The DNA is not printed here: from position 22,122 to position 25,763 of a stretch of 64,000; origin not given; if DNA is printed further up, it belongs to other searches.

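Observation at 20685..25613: Three-gene minus-strand island: Type IIG/ISP-like enzyme + membrane pentapeptide-repeat protein + retropepsin-like protease (candidate novel defence-type system)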

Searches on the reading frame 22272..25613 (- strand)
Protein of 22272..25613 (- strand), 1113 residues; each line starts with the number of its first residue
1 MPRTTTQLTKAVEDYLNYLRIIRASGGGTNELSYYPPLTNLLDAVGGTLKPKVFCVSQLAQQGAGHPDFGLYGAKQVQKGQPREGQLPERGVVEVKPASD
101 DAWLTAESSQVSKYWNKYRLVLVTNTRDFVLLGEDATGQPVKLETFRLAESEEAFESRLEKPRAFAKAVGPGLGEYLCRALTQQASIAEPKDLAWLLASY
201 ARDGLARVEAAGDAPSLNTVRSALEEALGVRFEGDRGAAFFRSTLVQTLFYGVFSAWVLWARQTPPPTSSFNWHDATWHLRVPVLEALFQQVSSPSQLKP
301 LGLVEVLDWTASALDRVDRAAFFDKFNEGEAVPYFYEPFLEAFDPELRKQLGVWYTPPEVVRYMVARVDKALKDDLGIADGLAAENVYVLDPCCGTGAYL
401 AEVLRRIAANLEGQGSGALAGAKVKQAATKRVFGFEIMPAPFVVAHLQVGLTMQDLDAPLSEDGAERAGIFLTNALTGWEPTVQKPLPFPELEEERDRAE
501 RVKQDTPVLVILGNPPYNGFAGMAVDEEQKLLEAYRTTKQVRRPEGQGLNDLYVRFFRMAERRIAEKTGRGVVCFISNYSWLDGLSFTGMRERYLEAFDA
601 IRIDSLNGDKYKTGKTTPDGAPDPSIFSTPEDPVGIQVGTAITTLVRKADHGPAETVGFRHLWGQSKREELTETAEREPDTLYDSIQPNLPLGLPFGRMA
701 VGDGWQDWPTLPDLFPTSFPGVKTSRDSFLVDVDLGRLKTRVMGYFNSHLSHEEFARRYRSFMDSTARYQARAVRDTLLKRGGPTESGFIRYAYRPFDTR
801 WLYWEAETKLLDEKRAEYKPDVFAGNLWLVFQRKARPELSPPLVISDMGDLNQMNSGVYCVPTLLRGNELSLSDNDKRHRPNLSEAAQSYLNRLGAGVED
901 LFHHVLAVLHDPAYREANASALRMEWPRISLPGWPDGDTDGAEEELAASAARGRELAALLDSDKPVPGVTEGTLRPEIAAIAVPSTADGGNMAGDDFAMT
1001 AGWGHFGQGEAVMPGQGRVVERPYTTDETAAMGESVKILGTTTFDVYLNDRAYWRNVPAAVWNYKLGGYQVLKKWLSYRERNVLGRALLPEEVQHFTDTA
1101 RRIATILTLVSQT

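Call 4: search_protein_families(library=pfam, proteins=[window:22272-25613:-], max_evalue=0.01)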
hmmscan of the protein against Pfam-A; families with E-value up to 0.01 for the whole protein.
window:22272-25613:- (1113 aa): 4 families
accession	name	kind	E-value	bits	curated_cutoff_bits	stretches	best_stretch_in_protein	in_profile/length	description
PF18135.7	Type_ISP_C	-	1.4e-38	133.3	25.9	1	713-1087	1-320/342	Type ISP C-terminal specificity domain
PF02384.22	N6_Mtase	-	3.8e-09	36.7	20.4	1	335-519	9-137/311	N-6 DNA Methylase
PF07669.17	Eco57I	-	6e-06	26.9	25.3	1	510-604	77-163/171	Eco57I restriction-modification methylase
PF20473.4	MmeI_Mtase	-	0.00065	19.4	27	1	386-580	20-201/259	MmeI, DNA-methyltransferase domain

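Call 5: search_protein_families(library=padloc, proteins=[window:22272-25613:-], max_evalue=0.01)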
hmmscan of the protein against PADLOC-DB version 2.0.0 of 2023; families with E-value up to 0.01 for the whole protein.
window:22272-25613:- (1113 aa): 28 families (the best 25 are shown)
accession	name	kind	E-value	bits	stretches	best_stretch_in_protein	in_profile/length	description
PDLC03610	REase_MTase_IIG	-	1.8e-90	302.4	3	17-521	4-487/1096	Type IIG restriction enzyme-methyltransferase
PDLC03631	REase_MTase_IIG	-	2.5e-72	242.2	1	285-931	248-893/1086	Type IIG restriction enzyme-methyltransferase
PDLC03597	REase_MTase_IIG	-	2.8e-35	119.3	1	334-932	863-1484/1646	Type IIG restriction enzyme-methyltransferase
PDLC03051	REase_MTase_I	-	2.7e-29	99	2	346-654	859-1154/1591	Type I restriction enzyme-methyltransferase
PDLC03621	REase_MTase_IIG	-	6.7e-26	88.6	2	333-647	285-584/1024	Type IIG restriction enzyme-methyltransferase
PDLC04134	mad2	-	1.1e-14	52.2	1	339-608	257-427/492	mads_2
PDLC03338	MTase_II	-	2.6e-11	41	1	343-440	121-204/604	Type II methyltransferase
PDLC03630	REase_MTase_IIG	-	9.4e-10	34.9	1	346-456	365-473/1100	Type IIG restriction enzyme-methyltransferase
PDLC03025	MTase_I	-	1.4e-09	35.2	1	314-449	126-239/569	Type I methyltransferase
PDLC03021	MTase_I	-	3.5e-07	27.4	1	323-447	137-243/491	Type I methyltransferase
PDLC03348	MTase_II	-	5.1e-07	26.6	1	347-451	216-311/727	Type II methyltransferase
PDLC03335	MTase_II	-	2.2e-05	21.3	1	334-592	62-270/607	Type II methyltransferase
PDLC02529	PglX|PglXI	-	4.2e-05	19.4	1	382-580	224-423/1189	PglX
PDLC03357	MTase_II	-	4.5e-05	20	1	341-407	110-163/620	Type II methyltransferase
PDLC03599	REase_MTase_IIG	-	0.00012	18.1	1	358-574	321-532/959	Type IIG restriction enzyme-methyltransferase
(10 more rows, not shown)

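Call 6: search_protein_families(library=ncbifam, proteins=[window:22272-25613:-], max_evalue=0.01)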
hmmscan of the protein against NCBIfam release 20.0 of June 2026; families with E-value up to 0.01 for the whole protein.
window:22272-25613:- (1113 aa): 2 families
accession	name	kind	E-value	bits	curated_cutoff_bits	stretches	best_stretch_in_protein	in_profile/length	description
NF047738.1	antiphage_MADS2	equivalog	2.1e-06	26.3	720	1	346-547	305-479/654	methylation-associated defense system DNA methyltransferase MAD2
TIGR02987.1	met_A_Alw26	exception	9.8e-05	21.3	353.5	1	349-407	1-53/523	Alw26I/Eco31I/Esp3I family type II restriction adenine-specific DNA-methyltransferase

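Call 14: find_homologous_proteins(query=window:22272-25613:-)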
Query window:22272-25613:- (1113 aa): 8000 proteins with E <= 0.001 among 8000 candidates; the best 120 are listed.
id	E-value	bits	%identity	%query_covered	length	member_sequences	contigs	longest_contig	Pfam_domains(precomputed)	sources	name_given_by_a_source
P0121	0.0e+0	2197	86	99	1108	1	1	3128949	PF18135.8,PF02384.23,PF07669.18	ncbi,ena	-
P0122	0.0e+0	2155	85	100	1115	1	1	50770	PF18135.8,PF02384.23,PF07669.18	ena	-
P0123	0.0e+0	2142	84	100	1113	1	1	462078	PF18135.8,PF02384.23,PF07669.18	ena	-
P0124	0.0e+0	2127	83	100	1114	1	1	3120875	PF18135.8,PF02384.23,PF07669.18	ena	-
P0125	0.0e+0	2117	82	100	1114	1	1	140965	PF18135.8,PF02384.23,PF07669.18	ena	-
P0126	0.0e+0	2100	81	100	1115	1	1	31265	PF18135.8,PF02384.23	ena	-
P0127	0.0e+0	2097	81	100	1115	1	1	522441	PF18135.8,PF02384.23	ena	-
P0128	0.0e+0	2095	81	100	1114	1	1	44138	PF18135.8,PF02384.23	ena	-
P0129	0.0e+0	2095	81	100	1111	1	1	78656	PF18135.8,PF02384.23,PF07669.18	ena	-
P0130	0.0e+0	2095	81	100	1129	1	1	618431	PF18135.8,PF02384.23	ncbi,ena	-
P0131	0.0e+0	2094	81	100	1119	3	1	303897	PF18135.8,PF02384.23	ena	-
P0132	0.0e+0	2093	82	100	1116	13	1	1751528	PF18135.8,PF02384.23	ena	-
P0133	0.0e+0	2091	80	100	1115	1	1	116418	PF18135.8,PF02384.23,PF07669.18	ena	-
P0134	0.0e+0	2090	81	100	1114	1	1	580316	PF18135.8,PF02384.23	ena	-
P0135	0.0e+0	2089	81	100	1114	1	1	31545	PF18135.8,PF02384.23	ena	-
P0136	0.0e+0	2088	81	100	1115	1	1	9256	PF18135.8,PF02384.23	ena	-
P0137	0.0e+0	2088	81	100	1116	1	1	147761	PF18135.8,PF02384.23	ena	-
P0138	0.0e+0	2085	81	100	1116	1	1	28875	PF18135.8,PF02384.23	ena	-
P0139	0.0e+0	2085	81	99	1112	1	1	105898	PF18135.8,PF02384.23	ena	-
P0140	0.0e+0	2082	81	100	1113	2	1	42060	PF18135.8,PF02384.23,PF07669.18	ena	-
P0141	0.0e+0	2082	80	100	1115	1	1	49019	PF18135.8,PF02384.23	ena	-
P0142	0.0e+0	2075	80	100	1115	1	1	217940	PF18135.8,PF02384.23,PF07669.18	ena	-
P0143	0.0e+0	2075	80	100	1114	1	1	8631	PF18135.8,PF02384.23,PF07669.18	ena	-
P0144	0.0e+0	2072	81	100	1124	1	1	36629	PF18135.8,PF02384.23,PF07669.18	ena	-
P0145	0.0e+0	2071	80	100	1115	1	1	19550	PF18135.8,PF02384.23,PF07669.18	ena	-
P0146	0.0e+0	2070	80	100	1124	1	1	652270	PF18135.8,PF02384.23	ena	-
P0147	0.0e+0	2069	80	100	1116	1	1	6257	PF18135.8,PF02384.23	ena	-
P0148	0.0e+0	2068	80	100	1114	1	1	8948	PF18135.8,PF02384.23,PF07669.18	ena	-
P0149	0.0e+0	2068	82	100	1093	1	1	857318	PF18135.8,PF02384.23,PF07669.18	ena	-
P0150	0.0e+0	2067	80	100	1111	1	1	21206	PF18135.8,PF02384.23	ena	-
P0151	0.0e+0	2066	81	100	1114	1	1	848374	PF18135.8,PF02384.23,PF07669.18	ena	-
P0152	0.0e+0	2065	80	100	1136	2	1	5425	PF18135.8,PF02384.23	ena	-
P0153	0.0e+0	2065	80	100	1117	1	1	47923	PF18135.8,PF02384.23,PF07669.18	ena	-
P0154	0.0e+0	2065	80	100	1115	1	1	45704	PF18135.8,PF02384.23,PF07669.18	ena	-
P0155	0.0e+0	2064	80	100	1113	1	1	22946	PF18135.8,PF02384.23,PF07669.18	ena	-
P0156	0.0e+0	2063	80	100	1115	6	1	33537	PF18135.8,PF02384.23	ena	-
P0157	0.0e+0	2062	80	100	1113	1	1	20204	PF18135.8,PF02384.23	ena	-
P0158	0.0e+0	2062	80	100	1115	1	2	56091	PF18135.8,PF02384.23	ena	-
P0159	0.0e+0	2062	80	100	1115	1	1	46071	PF18135.8,PF02384.23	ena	-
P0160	0.0e+0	2061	80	100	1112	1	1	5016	PF18135.8,PF02384.23,PF07669.18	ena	-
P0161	0.0e+0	2059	80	99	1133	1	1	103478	PF18135.8,PF02384.23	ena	-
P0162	0.0e+0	2058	80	100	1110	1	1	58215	PF18135.8,PF02384.23,PF07669.18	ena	-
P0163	0.0e+0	2058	79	100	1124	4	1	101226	PF18135.8,PF02384.23,PF07669.18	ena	-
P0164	0.0e+0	2058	80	99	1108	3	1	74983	PF18135.8,PF02384.23,PF07669.18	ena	-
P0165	0.0e+0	2058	80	100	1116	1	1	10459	PF18135.8,PF02384.23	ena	-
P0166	0.0e+0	2058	80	100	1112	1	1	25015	PF18135.8,PF02384.23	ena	-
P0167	0.0e+0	2057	79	100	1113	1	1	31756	PF18135.8,PF02384.23,PF07669.18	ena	-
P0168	0.0e+0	2057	79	100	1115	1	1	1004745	PF18135.8,PF02384.23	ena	-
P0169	0.0e+0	2057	80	100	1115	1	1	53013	PF18135.8,PF02384.23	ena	-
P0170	0.0e+0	2056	80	99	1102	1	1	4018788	PF18135.8,PF02384.23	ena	-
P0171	0.0e+0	2055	79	100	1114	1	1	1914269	PF18135.8,PF02384.23,PF07669.18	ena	-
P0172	0.0e+0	2054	80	100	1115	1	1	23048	PF18135.8,PF02384.23,PF07669.18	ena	-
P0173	0.0e+0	2054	79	100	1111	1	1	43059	PF18135.8,PF02384.23,PF07669.18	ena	-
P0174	0.0e+0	2052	80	100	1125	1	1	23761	PF18135.8,PF02384.23,PF07669.18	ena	-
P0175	0.0e+0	2050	80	100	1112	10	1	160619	PF18135.8,PF02384.23,PF07669.18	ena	-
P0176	0.0e+0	2050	79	100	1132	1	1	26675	PF18135.8,PF02384.23,PF07669.18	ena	-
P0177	0.0e+0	2050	79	100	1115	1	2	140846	PF18135.8,PF02384.23,PF07669.18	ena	-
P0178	0.0e+0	2049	79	100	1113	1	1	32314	PF18135.8,PF02384.23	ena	-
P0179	0.0e+0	2048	80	100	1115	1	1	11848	PF18135.8,PF02384.23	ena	-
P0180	0.0e+0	2048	80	100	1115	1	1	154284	PF18135.8,PF02384.23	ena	-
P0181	0.0e+0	2048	80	100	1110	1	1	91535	PF18135.8,PF02384.23,PF07669.18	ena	-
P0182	0.0e+0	2048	80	100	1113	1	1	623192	PF18135.8,PF02384.23,PF07669.18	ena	-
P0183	0.0e+0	2047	80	100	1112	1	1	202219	PF18135.8,PF02384.23,PF07669.18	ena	-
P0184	0.0e+0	2046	79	100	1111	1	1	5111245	PF18135.8,PF02384.23,PF07669.18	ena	-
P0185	0.0e+0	2046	79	100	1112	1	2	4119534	PF18135.8,PF02384.23,PF07669.18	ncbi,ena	-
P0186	0.0e+0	2046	79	100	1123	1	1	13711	PF18135.8,PF02384.23,PF07669.18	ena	-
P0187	0.0e+0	2045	79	99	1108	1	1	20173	PF18135.8,PF02384.23,PF07669.18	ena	-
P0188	0.0e+0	2045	80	100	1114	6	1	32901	PF18135.8,PF02384.23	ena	-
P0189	0.0e+0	2043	79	100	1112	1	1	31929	PF18135.8,PF02384.23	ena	-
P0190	0.0e+0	2043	79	100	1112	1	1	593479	PF18135.8,PF02384.23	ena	-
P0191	0.0e+0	2043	80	100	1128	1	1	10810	PF18135.8,PF02384.23,PF07669.18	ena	-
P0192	0.0e+0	2043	80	100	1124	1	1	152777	PF18135.8,PF02384.23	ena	-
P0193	0.0e+0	2041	79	100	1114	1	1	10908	PF18135.8,PF02384.23,PF07669.18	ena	-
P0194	0.0e+0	2041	79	99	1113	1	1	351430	PF18135.8,PF02384.23,PF07669.18,PF20473.5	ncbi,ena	-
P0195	0.0e+0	2040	80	100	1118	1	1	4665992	PF18135.8,PF02384.23,PF07669.18,PF20473.5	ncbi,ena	-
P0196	0.0e+0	2038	79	100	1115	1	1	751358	PF18135.8,PF02384.23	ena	-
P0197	0.0e+0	2038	80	99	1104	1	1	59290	PF18135.8,PF02384.23,PF07669.18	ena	-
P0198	0.0e+0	2037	79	100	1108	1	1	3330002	PF18135.8,PF02384.23,PF07669.18,PF20473.5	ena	-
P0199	0.0e+0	2035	80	99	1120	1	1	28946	PF18135.8,PF02384.23,PF07669.18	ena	-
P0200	0.0e+0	2034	78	100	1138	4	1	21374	PF18135.8,PF02384.23,PF07669.18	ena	-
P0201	0.0e+0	2034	80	99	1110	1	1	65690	PF18135.8,PF02384.23,PF07669.18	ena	-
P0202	0.0e+0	2033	79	100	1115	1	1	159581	PF18135.8,PF02384.23,PF07669.18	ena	-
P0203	0.0e+0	2032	79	99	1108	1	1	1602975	PF18135.8,PF02384.23,PF07669.18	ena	-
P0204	0.0e+0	2032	79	100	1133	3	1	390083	PF18135.8,PF02384.23,PF07669.18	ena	-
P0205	0.0e+0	2032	79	99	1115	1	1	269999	PF18135.8,PF02384.23,PF07669.18,PF20473.5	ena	-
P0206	0.0e+0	2031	79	100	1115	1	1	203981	PF18135.8,PF02384.23,PF07669.18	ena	-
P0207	0.0e+0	2029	80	100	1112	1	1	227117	PF18135.8,PF02384.23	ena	-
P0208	0.0e+0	2029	79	100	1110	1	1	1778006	PF18135.8,PF02384.23,PF07669.18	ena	-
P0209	0.0e+0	2027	79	99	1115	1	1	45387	PF18135.8,PF02384.23,PF07669.18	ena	-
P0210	0.0e+0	2026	78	100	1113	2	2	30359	PF18135.8,PF02384.23,PF20473.5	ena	-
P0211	0.0e+0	2025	79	100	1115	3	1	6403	PF18135.8,PF02384.23,PF07669.18,PF20473.5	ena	-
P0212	0.0e+0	2025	79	100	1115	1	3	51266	PF18135.8,PF02384.23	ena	-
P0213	0.0e+0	2024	79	100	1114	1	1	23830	PF18135.8,PF02384.23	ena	-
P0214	0.0e+0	2022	78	100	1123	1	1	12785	PF18135.8,PF02384.23,PF07669.18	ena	-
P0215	0.0e+0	2022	79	100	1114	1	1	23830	PF18135.8,PF02384.23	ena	-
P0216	0.0e+0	2022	79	100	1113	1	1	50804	PF18135.8,PF02384.23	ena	-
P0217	0.0e+0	2021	78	100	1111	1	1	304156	PF18135.8,PF02384.23,PF07669.18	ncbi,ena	-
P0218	0.0e+0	2021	79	100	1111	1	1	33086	PF18135.8,PF02384.23,PF07669.18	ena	-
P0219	0.0e+0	2021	78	99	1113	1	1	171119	PF18135.8,PF02384.23,PF07669.18,PF20473.5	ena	-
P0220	0.0e+0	2020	78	100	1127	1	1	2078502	PF18135.8,PF02384.23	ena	-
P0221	0.0e+0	2020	79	100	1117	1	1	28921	PF18135.8,PF02384.23,PF07669.18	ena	-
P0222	0.0e+0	2020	79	100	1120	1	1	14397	PF18135.8,PF02384.23,PF07669.18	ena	-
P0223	0.0e+0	2020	79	100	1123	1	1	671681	PF18135.8,PF02384.23,PF07669.18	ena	-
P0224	0.0e+0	2020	78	100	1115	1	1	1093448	PF18135.8,PF02384.23,PF07669.18,PF20473.5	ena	-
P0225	0.0e+0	2020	79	100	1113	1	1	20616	PF18135.8,PF02384.23,PF07669.18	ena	-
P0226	0.0e+0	2019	78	100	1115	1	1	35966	PF18135.8,PF02384.23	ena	-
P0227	0.0e+0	2019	79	100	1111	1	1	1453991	PF18135.8,PF02384.23,PF07669.18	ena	-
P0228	0.0e+0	2019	79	99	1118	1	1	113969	PF18135.8,PF02384.23,PF20473.5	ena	-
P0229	0.0e+0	2018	80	99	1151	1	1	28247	PF18135.8,PF02384.23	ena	-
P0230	0.0e+0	2018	78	100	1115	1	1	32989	PF18135.8,PF02384.23,PF07669.18,PF20473.5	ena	-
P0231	0.0e+0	2017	79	99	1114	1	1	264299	PF18135.8,PF02384.23,PF07669.18,PF20473.5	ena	-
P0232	0.0e+0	2017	79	100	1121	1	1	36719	PF18135.8,PF02384.23,PF07669.18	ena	-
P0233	0.0e+0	2016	78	100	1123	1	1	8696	PF18135.8,PF02384.23,PF07669.18,PF20473.5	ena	-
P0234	0.0e+0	2016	78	100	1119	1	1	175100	PF18135.8,PF02384.23,PF07669.18,PF20473.5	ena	-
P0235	0.0e+0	2016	79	100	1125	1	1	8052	PF18135.8,PF02384.23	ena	-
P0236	0.0e+0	2016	78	100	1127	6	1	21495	PF18135.8,PF02384.23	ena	-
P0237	0.0e+0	2015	78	100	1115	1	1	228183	PF18135.8,PF02384.23,PF07669.18,PF20473.5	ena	-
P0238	0.0e+0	2015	79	100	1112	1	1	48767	PF18135.8,PF02384.23,PF07669.18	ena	-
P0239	0.0e+0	2015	78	100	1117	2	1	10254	PF18135.8,PF02384.23,PF07669.18,PF20473.5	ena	-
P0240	0.0e+0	2015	78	99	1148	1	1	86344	PF18135.8,PF02384.23,PF07669.18,PF20473.5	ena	-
